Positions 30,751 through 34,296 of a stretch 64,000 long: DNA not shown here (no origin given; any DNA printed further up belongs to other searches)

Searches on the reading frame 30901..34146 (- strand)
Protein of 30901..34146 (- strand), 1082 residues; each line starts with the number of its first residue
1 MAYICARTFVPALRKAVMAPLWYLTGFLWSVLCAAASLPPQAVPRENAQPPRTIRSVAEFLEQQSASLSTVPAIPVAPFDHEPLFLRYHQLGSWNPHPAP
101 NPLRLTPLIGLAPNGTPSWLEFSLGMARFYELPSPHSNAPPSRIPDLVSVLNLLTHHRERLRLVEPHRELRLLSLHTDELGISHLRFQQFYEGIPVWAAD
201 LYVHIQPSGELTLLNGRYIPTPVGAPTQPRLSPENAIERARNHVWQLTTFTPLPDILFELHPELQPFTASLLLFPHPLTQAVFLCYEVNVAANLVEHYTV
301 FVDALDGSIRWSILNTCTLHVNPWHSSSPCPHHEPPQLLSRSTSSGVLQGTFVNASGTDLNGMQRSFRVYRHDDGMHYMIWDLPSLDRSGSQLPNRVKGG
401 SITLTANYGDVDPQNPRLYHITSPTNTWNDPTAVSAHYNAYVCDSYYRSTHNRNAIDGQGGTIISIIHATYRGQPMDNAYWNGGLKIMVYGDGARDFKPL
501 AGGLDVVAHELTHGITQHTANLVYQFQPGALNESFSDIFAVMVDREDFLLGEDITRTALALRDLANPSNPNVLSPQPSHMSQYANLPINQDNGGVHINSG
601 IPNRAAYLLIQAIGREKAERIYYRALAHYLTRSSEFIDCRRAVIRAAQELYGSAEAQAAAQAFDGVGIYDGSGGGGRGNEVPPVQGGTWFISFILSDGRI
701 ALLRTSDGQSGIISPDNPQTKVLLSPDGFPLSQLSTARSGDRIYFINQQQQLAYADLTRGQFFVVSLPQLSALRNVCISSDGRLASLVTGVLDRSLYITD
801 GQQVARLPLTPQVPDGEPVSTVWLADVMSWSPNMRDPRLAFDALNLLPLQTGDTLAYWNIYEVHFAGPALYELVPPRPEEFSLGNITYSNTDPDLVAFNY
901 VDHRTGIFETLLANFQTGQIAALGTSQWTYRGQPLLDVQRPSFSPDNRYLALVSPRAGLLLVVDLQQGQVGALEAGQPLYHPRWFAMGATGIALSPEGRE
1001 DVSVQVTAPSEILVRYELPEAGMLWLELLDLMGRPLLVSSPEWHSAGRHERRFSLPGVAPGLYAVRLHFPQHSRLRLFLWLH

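Call 65: search_protein_families(library=pfam, proteins=[window:30901-34146:-], max_evalue=0.001)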
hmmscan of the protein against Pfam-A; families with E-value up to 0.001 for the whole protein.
window:30901-34146:- (1082 aa): 3 families
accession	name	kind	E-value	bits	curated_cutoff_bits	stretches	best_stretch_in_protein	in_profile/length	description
PF02868.21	Peptidase_M4_C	-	1.1e-44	152.7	24.4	1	520-668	1-165/165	Thermolysin metallopeptidase, alpha-helical domain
PF01447.24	Peptidase_M4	-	2.3e-29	103.1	22.4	1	398-517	30-145/145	Thermolysin metallopeptidase, catalytic domain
PF07504.19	FTP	-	8.6e-15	54.8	21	1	169-218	2-51/51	Fungalysin/Thermolysin Propeptide Motif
